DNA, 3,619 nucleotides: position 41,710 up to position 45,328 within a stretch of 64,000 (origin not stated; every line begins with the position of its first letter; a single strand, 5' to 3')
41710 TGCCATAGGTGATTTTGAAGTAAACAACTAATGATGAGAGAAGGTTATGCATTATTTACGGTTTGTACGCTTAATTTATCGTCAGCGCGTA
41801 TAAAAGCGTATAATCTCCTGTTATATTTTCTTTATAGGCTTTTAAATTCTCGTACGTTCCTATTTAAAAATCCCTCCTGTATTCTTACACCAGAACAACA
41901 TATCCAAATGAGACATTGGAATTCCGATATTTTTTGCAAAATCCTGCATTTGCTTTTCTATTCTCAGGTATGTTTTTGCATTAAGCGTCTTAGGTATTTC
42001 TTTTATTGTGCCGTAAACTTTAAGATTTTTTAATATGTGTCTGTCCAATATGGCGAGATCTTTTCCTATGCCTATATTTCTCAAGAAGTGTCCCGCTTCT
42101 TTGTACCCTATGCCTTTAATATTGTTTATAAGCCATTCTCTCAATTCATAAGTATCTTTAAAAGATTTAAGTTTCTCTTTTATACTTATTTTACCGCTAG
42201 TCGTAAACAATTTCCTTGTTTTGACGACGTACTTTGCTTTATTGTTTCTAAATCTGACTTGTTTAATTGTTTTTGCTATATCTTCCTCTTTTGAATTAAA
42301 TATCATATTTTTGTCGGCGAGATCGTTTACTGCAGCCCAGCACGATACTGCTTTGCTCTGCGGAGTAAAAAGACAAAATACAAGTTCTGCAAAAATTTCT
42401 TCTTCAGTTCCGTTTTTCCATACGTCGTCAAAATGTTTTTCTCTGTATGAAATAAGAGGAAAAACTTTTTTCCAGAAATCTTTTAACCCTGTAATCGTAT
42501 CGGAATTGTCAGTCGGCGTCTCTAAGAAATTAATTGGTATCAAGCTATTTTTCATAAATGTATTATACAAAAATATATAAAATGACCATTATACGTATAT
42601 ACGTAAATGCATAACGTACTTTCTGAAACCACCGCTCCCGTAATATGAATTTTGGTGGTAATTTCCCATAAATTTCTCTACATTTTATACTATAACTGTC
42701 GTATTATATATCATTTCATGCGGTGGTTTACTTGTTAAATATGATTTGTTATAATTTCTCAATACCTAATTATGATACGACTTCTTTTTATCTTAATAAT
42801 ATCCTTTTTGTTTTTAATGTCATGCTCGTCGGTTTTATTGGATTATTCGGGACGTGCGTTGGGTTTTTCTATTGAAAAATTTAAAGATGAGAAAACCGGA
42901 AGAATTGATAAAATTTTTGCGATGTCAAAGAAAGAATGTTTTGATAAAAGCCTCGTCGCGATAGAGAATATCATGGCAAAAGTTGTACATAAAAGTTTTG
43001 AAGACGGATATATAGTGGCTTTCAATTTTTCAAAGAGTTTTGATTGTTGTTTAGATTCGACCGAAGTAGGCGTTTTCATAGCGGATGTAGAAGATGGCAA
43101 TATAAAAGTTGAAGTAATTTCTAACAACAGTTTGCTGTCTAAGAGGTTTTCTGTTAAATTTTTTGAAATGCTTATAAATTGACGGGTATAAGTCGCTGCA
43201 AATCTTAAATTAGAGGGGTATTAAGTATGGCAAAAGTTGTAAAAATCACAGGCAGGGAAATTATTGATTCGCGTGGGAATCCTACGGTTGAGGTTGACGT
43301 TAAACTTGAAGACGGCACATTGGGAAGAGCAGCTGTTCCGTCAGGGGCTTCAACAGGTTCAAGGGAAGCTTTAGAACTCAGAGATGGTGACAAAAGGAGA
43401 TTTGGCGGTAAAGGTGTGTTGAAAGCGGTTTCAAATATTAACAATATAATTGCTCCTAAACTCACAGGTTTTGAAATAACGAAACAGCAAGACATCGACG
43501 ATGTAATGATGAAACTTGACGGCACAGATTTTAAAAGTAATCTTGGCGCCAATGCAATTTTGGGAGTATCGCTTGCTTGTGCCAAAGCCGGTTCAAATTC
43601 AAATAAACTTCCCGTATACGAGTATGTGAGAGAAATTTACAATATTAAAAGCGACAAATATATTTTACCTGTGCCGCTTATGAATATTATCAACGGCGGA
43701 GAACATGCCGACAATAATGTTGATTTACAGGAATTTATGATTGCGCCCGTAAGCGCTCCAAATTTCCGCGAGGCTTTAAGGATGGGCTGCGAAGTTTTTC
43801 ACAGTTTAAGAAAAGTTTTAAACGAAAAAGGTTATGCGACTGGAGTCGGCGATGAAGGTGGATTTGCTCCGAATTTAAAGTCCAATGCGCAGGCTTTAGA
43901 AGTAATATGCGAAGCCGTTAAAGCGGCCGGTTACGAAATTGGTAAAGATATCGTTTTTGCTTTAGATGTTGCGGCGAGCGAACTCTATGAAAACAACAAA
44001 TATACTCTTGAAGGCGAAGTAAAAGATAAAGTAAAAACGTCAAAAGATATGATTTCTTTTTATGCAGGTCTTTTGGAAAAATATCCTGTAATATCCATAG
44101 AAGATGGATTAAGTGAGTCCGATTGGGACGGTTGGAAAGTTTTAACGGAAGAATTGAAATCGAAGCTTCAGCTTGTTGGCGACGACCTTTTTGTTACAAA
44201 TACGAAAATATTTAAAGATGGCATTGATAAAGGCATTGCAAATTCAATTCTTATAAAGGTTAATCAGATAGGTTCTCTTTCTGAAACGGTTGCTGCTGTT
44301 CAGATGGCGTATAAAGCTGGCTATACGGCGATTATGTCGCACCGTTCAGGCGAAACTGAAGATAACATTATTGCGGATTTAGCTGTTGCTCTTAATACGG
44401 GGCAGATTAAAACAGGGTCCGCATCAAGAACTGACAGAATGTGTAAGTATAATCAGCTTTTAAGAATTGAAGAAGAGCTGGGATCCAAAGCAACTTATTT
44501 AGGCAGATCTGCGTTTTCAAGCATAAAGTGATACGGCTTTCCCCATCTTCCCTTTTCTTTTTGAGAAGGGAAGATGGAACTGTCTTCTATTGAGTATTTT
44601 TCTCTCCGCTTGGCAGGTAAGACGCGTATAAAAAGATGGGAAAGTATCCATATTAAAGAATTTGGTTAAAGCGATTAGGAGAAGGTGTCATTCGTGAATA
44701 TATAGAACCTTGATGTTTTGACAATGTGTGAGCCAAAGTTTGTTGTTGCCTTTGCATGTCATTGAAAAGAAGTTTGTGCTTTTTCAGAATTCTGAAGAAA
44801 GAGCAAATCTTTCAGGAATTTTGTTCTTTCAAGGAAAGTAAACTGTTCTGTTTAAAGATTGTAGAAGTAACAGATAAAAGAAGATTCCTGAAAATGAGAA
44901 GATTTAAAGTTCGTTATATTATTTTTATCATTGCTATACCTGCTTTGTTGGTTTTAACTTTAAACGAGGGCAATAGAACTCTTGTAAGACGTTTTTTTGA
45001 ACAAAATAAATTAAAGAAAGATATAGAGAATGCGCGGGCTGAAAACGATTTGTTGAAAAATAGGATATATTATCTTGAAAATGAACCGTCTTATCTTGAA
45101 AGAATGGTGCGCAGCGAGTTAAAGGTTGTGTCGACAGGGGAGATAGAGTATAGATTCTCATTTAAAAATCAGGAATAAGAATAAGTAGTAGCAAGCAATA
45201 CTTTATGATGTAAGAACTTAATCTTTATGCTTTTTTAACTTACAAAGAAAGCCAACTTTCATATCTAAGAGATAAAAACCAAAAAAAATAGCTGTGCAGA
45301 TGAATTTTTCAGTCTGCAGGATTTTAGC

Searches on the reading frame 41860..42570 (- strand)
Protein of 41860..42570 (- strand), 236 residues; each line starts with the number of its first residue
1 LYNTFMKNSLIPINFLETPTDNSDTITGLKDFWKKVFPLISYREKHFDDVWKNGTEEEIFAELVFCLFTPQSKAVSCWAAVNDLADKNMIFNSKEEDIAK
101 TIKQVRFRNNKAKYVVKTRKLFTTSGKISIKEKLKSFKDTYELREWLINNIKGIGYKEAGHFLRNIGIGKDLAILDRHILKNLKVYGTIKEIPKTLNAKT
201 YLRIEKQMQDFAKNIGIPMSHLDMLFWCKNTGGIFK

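Call 95: search_protein_families(library=pfam, proteins=[window:41860-42570:-], max_evalue=0.0001)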
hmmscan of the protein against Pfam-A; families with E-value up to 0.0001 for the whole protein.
window:41860-42570:- (236 aa): 1 family
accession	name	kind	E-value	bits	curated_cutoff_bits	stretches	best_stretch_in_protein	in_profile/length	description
PF22175.2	Ogg-HhH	-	8.1e-61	205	27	1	42-217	3-173/173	8-oxoguanine DNA glycosylase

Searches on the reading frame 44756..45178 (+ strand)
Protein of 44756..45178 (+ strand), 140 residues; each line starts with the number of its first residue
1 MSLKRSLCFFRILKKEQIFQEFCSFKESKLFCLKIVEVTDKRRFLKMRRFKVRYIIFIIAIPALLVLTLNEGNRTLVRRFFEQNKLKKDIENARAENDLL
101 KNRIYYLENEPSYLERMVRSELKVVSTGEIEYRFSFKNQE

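Call 95: search_protein_families(library=pfam, proteins=[window:44756-45178:+], max_evalue=0.0001)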
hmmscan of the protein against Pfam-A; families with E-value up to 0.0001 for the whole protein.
window:44756-45178:+ (140 aa): 1 family
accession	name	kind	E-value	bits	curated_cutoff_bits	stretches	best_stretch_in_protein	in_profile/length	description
PF04977.20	DivIC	-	1.8e-09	37.7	28.9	1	60-135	3-78/80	Septum formation initiator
